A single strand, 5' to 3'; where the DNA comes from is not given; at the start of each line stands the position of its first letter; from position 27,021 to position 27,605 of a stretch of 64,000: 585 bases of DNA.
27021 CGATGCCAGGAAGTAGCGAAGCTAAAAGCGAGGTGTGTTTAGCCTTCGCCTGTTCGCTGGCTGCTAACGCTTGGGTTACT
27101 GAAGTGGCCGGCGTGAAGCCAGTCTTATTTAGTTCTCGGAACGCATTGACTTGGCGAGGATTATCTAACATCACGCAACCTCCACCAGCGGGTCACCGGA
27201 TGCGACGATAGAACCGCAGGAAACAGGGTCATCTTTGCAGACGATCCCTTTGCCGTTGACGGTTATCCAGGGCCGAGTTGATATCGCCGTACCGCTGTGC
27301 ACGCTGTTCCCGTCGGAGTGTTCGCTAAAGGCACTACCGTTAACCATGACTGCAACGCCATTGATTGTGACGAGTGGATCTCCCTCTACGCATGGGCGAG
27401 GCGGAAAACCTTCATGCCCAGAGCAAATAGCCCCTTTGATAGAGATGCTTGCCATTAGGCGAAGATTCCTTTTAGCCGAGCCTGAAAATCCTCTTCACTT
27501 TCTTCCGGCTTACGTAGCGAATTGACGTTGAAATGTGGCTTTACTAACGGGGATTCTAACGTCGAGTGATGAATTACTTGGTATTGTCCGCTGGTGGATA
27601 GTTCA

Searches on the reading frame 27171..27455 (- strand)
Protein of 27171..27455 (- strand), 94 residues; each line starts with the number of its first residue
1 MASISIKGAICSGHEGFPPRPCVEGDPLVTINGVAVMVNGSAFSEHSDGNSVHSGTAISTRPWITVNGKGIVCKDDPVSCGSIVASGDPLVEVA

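Call 10: search_protein_families(library=phrogs, proteins=[window:27171-27455:-], max_evalue=0.001)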
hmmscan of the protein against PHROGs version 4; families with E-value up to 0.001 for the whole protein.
window:27171-27455:- (94 aa): 1 family
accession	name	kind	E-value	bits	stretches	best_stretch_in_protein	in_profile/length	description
phrog_281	-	moron, auxiliary metabolic gene and host takeover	3.7e-26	92.8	1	1-91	14-117/169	PAAR motif of membran proteins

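Call 34: search_protein_families(library=pfam, proteins=[window:27171-27455:-], max_evalue=10)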
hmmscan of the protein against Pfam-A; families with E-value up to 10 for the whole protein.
window:27171-27455:- (94 aa): 1 family
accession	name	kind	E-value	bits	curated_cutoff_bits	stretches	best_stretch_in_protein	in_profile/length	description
PF05488.18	PAAR_motif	-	2.3e-05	25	27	2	53-89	7-46/70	PAAR motif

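Call 107: search_dna_similar(query=window:27171-27455:-, collection=phages, mode=protein, max_rows=12, max_evalue=0.00001)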
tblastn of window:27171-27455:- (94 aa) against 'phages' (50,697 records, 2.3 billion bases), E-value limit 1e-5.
Records with a match: 283; places in all: 283; records where one place covers at least 80% of the query: 281.
Best place of each record, by identity: 60-80% 18; <60% 265.
By first word of the organism name: Klebsiella 130; Escherichia 74; Salmonella 17; Yersinia 9; Shigella 6; Aeromonas 6; Enterobacteria 5; Shewanella 5; Acinetobacter 4; Raoultella 4; and 16 more.
By host as written in the record: Escherichia coli 38; - 22; Klebsiella pneumoniae 22; Klebsiella pneumoniae MRSN414780 10; Raoultella planticola K59 (synonym: Klebsiella planticola) 7; Klebsiella aerogenes 6; Escherichia coli str. K-12 substr. MG1655 6; Klebsiella pneumoniae ATCC 13883 6; and 97 more.
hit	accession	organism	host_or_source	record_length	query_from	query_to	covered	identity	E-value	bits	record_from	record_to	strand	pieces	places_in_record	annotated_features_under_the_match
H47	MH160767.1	Escherichia phage vB_EcoM-Ro157c2YLVW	Escherichia sp. STEC O157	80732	1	94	100%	64.9%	3e-34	128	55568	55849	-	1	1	none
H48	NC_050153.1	Escherichia phage vB_EcoM-Ro157c2YLVW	Escherichia sp. STEC O157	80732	1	94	100%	64.9%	3e-34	128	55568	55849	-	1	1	none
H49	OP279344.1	Escherichia phage P1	Escherichia coli strain MG1655 Z1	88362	1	94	100%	64.9%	3e-34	128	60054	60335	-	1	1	none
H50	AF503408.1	Enterobacteria phage P7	-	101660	1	94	100%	63.8%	4e-34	128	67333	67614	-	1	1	upf63.8: Upf63.8 | upf63.6: Upf63.6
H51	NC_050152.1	Enterobacteria phage P7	-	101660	1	94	100%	63.8%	4e-34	128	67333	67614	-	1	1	upf63.8: PAAR motif of membran proteins | upf63.6: Upf63.6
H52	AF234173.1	Escherichia phage P1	-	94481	1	94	100%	63.8%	5e-34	127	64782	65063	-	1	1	upfC: UpfC | upfB: UpfB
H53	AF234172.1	Escherichia phage P1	-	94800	1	94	100%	63.8%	5e-34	127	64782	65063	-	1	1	upfC: UpfC | upfB: UpfB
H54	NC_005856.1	Escherichia phage P1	Escherichia coli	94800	1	94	100%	63.8%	5e-34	127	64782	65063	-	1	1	upfC: PAAR motif of membran proteins | upfB: UpfB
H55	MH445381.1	Escherichia phage P1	Escherichia coli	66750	1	94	100%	63.8%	6e-34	127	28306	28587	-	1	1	hypothetical protein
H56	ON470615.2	Escherichia phage vB_EcoM-673R5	Escherichia coli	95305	1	94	100%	63.8%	6e-34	127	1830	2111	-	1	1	none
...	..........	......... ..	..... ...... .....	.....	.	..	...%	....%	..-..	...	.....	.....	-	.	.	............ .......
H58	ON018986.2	Escherichia phage JL22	Escherichia coli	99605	1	94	100%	63.8%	6e-34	127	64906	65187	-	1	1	ptp: putative phospholipase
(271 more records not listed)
